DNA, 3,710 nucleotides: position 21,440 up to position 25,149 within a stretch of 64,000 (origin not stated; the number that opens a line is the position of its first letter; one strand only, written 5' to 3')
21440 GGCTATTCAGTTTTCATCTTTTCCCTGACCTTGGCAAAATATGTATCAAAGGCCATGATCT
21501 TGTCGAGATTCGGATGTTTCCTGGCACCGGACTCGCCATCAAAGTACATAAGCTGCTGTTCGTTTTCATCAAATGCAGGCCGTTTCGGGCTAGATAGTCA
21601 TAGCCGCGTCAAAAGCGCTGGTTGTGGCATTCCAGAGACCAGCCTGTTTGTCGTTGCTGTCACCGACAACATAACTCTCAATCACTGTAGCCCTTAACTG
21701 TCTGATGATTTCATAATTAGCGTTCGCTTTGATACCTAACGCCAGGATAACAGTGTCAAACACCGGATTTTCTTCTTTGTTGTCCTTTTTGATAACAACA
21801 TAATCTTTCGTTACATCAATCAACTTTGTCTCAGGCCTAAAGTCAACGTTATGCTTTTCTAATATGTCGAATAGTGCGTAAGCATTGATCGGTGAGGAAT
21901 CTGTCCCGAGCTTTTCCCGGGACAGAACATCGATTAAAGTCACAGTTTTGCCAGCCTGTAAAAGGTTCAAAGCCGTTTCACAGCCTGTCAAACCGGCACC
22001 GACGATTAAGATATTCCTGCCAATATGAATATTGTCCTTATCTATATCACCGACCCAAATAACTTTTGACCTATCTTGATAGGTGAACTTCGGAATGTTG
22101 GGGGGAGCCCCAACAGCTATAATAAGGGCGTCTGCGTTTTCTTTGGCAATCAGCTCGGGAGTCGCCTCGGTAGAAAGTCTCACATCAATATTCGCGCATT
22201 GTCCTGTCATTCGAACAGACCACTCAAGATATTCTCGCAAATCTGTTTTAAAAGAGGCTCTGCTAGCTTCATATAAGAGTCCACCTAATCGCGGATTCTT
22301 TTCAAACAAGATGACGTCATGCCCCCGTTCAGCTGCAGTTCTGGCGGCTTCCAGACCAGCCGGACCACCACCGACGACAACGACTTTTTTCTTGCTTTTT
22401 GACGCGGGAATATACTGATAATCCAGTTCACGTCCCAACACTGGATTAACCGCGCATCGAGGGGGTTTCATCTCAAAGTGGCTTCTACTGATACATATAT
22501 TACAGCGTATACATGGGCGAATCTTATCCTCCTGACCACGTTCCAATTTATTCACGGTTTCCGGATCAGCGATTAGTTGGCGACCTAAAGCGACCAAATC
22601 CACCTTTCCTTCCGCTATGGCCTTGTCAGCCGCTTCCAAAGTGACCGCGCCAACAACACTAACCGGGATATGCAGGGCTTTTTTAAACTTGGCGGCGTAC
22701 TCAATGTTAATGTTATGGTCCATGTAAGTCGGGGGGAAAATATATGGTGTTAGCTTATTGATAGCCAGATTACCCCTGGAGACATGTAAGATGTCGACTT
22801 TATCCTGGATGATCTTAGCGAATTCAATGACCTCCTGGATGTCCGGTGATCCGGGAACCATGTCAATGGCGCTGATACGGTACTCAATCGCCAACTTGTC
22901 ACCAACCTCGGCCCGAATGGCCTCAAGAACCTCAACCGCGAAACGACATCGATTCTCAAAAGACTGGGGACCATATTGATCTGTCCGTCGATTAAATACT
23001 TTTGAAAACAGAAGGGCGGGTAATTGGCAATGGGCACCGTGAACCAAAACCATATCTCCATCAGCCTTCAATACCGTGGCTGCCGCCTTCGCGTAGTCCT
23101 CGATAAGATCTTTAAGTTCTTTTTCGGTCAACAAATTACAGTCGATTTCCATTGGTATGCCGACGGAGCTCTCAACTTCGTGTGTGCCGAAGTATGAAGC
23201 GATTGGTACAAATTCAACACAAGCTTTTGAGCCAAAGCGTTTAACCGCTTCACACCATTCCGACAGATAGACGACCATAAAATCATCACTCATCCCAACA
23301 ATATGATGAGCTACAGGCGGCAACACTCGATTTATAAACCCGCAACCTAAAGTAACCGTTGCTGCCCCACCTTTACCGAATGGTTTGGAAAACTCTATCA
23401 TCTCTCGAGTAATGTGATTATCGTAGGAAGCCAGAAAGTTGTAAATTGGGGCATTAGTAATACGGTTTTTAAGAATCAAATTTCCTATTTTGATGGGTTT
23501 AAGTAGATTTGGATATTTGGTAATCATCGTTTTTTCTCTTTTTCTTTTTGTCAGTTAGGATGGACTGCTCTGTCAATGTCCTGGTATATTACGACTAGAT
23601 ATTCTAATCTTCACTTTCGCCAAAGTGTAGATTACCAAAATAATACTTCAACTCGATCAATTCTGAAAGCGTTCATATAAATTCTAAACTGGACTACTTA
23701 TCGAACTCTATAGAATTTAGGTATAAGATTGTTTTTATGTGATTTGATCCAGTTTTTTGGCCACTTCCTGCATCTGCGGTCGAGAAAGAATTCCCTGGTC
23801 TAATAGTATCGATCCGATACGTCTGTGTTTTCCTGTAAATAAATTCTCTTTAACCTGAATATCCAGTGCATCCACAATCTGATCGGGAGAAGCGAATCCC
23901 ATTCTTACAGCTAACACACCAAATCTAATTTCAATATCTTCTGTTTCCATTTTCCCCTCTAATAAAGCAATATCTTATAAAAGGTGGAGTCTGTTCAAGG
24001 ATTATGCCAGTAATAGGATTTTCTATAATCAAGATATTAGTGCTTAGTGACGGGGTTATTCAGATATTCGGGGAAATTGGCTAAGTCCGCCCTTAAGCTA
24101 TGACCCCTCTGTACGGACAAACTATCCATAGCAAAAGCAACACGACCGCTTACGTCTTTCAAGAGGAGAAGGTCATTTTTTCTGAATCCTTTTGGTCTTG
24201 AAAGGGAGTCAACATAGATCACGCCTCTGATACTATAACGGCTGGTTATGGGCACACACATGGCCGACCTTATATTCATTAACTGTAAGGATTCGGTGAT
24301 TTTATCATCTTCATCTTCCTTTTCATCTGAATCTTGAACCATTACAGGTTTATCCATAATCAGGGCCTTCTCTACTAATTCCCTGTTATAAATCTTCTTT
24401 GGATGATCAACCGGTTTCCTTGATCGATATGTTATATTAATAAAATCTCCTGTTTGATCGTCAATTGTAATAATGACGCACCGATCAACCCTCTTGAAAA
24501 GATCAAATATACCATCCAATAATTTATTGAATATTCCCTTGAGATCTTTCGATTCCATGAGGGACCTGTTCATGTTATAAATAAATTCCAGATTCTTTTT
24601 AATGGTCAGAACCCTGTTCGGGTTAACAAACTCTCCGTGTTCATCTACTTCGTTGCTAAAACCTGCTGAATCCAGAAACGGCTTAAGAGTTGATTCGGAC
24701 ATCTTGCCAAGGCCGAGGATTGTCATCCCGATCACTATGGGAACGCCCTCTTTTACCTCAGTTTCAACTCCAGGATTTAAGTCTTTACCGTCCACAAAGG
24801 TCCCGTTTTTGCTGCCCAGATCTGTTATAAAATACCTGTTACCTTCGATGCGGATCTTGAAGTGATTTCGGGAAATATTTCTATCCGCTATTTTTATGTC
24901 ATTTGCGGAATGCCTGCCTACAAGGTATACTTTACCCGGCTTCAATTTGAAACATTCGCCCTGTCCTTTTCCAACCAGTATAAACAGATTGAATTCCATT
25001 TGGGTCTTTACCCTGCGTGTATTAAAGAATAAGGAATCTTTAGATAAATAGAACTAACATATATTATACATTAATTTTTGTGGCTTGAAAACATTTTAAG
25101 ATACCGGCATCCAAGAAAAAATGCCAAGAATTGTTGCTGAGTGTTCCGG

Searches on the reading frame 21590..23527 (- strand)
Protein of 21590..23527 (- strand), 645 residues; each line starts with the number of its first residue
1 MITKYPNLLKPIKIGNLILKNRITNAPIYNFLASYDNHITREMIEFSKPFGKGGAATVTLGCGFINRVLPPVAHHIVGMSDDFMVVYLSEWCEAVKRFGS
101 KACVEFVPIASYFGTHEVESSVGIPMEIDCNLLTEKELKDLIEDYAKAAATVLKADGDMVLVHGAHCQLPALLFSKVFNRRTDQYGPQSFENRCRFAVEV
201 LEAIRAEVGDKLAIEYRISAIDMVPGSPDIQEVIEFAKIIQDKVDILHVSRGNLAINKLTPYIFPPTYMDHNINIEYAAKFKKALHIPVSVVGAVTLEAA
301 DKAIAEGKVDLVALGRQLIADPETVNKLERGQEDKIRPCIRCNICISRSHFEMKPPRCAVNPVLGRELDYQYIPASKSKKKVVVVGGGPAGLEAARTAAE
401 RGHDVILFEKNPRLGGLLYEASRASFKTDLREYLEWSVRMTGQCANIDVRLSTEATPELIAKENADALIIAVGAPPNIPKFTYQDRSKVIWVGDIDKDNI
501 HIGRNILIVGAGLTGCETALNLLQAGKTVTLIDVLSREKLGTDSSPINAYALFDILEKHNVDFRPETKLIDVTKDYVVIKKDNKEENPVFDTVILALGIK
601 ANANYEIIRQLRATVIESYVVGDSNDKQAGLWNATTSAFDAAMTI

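Call 10: search_protein_families(library=pfam, proteins=[window:21590-23527:-], max_evalue=0.01)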
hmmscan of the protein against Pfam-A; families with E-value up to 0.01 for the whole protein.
window:21590-23527:- (645 aa): 23 families
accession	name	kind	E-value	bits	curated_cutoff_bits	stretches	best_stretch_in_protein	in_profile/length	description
PF00724.26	Oxidored_FMN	-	1.2e-44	153.5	27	1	8-334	2-341/342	NADH:flavin oxidoreductase / NADH oxidase family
PF07992.20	Pyr_redox_2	-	2.2e-27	96.7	26.1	1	380-605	1-243/291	Pyridine nucleotide-disulphide oxidoreductase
PF00070.33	Pyr_redox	-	4.5e-16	59.6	22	2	505-575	1-69/82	Pyridine nucleotide-disulphide oxidoreductase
PF01266.30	DAO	-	2e-15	57.6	27.9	2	381-425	1-42/353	FAD dependent oxidoreductase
PF13450.12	NAD_binding_8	-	7.1e-15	55.5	21.9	1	384-425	1-42/68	NAD(P)-binding Rossmann-like domain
PF13738.12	Pyr_redox_3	-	8.6e-15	55.2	30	1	464-605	124-273/305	Pyridine nucleotide-disulphide oxidoreductase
PF12831.13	FAD_oxidored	-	5.5e-14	52.7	27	1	382-428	2-48/416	FAD dependent oxidoreductase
PF00890.30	FAD_binding_2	-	2.8e-12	47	20.4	1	382-416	2-36/414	FAD binding domain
PF01134.28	GIDA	-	2.3e-11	43.9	22.1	2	381-411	1-31/391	Glucose inhibited division protein A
PF03486.20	HI0933_like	-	3.4e-11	43.5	50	1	381-415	2-36/244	HI0933-like protein Rossmann domain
PF13241.12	NAD_binding_7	-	3.9e-09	37.4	22.1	1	378-492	6-89/104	Putative NAD(P)-binding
PF01494.25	FAD_binding_3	-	1.4e-08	34.8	22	2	381-411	3-33/349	FAD binding domain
PF01262.27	AlaDh_PNT_C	-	2.4e-08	34.1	23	1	379-420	28-69/214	Alanine dehydrogenase/PNT, C-terminal domain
PF13434.12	Lys_Orn_oxgnase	-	6.2e-08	32.6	21.3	1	461-540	144-225/339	L-lysine 6-monooxygenase/L-ornithine 5-monooxygenase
PF03721.20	UDPG_MGDP_dh_N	-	1e-06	28.9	27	0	381-478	2-90/187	UDP-glucose/GDP-mannose dehydrogenase family, NAD binding domain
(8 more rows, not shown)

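Call 88: search_protein_families(library=ncbifam, proteins=[window:21590-23527:-], max_evalue=0.00001)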
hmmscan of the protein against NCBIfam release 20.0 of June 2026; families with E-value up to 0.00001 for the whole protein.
window:21590-23527:- (645 aa): 87 families (the best 25 are shown)
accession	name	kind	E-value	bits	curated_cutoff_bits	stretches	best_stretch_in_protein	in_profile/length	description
NF041087.1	bile_acid_BaiCD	equivalog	2e-121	406.1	825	1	5-645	1-642/642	bile acid Fe-S flavoenzyme BaiCD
NF045599.1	bili_reduct_long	exception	3.4e-110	369.2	750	1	8-645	1-641/641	bilirubin reductase, long form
TIGR03997.1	mycofact_OYE_2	equivalog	4.6e-92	309.4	793.15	1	8-624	2-625/645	mycofactocin system FadH/OYE family oxidoreductase 2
NF045592.1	bili_reduct_N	equivalog_domain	8e-50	170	425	1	8-346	2-349/363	bilirubin reductase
TIGR03996.1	mycofact_OYE_1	hypoth_equivalog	3.6e-45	154.6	627.9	1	133-590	130-586/633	mycofactocin system FadH/OYE family oxidoreductase 1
NF010047.0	PRK13523.1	equivalog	6.9e-31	107.5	431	1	7-326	4-318/339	NADPH dehydrogenase NamA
NF006101.0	PRK08255.1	equivalog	8.8e-30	103.4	1078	1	133-323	541-725/768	bifunctional salicylyl-CoA 5-hydroxylase/oxidoreductase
NF007899.0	PRK10605.1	subfamily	1.7e-23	83.5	403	1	132-331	151-340/365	N-ethylmaleimide reductase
TIGR01350.1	lipoamide_DH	equivalog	3.8e-19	68.7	408.8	1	457-610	127-278/461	dihydrolipoyl dehydrogenase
NF009410.0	PRK12771.1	subfamily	4.9e-18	65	516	1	373-474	132-233/566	NAD(P)-binding protein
TIGR03385.1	CoA_CoA_reduc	equivalog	1.2e-14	54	578.8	1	463-605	102-249/439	CoA-disulfide reductase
NF003437.0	PRK04965.1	equivalog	1.6e-14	53.8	392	1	468-604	103-242/378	NADH:flavorubredoxin reductase NorW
NF005560.0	PRK07233.1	equivalog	3.5e-14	52.5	252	1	381-422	2-43/435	hypothetical protein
NF009454.0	PRK12814.1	equivalog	1.8e-13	49.8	916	1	371-474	183-288/657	putative NADPH-dependent glutamate synthase small subunit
TIGR01317.1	GOGAT_sm_gam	subfamily_domain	4e-13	49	447.7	1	373-474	137-238/485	glutamate synthase small subunit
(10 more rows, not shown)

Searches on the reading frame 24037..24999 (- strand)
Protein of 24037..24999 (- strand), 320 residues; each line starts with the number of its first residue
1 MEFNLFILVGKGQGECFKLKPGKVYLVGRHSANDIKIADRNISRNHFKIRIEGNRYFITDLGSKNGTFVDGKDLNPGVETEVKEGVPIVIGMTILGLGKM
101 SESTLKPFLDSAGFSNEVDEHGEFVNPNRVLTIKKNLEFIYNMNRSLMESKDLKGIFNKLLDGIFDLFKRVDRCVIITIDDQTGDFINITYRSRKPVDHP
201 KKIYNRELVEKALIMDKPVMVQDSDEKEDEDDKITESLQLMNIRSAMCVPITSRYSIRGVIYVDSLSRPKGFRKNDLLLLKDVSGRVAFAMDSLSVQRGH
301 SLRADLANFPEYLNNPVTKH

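Call 10: search_protein_families(library=pfam, proteins=[window:24037-24999:-], max_evalue=0.01)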
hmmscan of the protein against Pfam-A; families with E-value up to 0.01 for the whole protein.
window:24037-24999:- (320 aa): 5 families
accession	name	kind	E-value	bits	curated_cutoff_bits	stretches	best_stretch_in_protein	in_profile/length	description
PF00498.31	FHA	-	1.2e-19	71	20.7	1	25-91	1-67/67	FHA domain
PF16697.10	Yop-YscD_cpl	-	2.1e-16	60.4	33.2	1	7-98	2-91/94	Inner membrane component of T3SS, cytoplasmic domain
PF01590.32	GAF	-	5.6e-10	40.3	22.4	1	153-290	2-132/133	GAF domain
PF13185.12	GAF_2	-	3.4e-09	37.4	28.6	1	151-292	2-136/136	GAF domain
PF13492.12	GAF_3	-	4.6e-06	27.5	27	1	152-292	1-128/129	GAF domain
